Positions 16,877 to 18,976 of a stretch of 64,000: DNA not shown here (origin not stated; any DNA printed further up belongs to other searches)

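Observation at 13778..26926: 4382-aa single ORF combining a crAss-type virion RNA polymerase motif with a C-terminal zincin motif and about 3200 aa of upstream sequence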

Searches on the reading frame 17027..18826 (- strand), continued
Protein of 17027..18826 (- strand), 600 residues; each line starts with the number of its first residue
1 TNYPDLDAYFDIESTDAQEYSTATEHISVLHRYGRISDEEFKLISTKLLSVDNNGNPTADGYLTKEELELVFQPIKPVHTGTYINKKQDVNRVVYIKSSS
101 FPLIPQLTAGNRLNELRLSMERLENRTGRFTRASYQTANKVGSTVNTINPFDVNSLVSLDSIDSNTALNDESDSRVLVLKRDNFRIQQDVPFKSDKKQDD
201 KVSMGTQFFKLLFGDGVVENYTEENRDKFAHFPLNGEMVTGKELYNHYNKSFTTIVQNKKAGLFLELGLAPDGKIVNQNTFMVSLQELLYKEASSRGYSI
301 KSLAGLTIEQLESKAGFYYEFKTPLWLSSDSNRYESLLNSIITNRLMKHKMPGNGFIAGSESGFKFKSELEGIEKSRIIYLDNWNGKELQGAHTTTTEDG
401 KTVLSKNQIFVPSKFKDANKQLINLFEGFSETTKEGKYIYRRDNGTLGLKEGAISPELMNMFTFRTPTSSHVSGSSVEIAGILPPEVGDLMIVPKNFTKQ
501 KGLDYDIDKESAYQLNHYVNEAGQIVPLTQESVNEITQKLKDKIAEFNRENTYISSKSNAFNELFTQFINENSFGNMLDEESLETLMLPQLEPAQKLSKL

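Call 104: get_annotated_region(hit=H146, flank=16000)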
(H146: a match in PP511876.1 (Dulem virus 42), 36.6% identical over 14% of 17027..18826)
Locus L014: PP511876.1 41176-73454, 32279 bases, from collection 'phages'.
description: Dulem virus 42 isolate Duke_30FF_63, complete genome.
organism: Dulem virus 42 (NCBI taxid 3145760)
taxonomy: Viruses; Duplodnaviria; Heunggongvirae; Uroviricota; Caudoviricetes
host: Propithecus coquereli; source: feces; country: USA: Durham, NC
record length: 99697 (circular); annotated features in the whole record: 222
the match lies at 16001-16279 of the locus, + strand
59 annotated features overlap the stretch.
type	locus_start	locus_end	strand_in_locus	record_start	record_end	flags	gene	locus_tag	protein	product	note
CDS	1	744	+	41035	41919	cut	-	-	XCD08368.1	hypothetical protein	-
CDS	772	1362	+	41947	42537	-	-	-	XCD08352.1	hypothetical protein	-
CDS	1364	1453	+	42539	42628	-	-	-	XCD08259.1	hypothetical protein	-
CDS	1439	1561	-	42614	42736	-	-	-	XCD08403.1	hypothetical protein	-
CDS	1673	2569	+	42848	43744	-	-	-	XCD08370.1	hypothetical protein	-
CDS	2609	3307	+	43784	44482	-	-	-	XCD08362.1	hypothetical protein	-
CDS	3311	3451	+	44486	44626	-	-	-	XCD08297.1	hypothetical protein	-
CDS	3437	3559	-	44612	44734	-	-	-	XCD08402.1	hypothetical protein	-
CDS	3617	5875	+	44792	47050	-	-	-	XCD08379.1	hypothetical protein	-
CDS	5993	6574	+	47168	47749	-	-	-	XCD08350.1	hypothetical protein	-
CDS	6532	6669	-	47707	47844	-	-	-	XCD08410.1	hypothetical protein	-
CDS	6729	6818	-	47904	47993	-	-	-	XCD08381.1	hypothetical protein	-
CDS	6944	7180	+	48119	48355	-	-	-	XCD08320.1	hypothetical protein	-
CDS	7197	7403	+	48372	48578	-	-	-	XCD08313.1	hypothetical protein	-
CDS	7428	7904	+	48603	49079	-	-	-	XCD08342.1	hypothetical protein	-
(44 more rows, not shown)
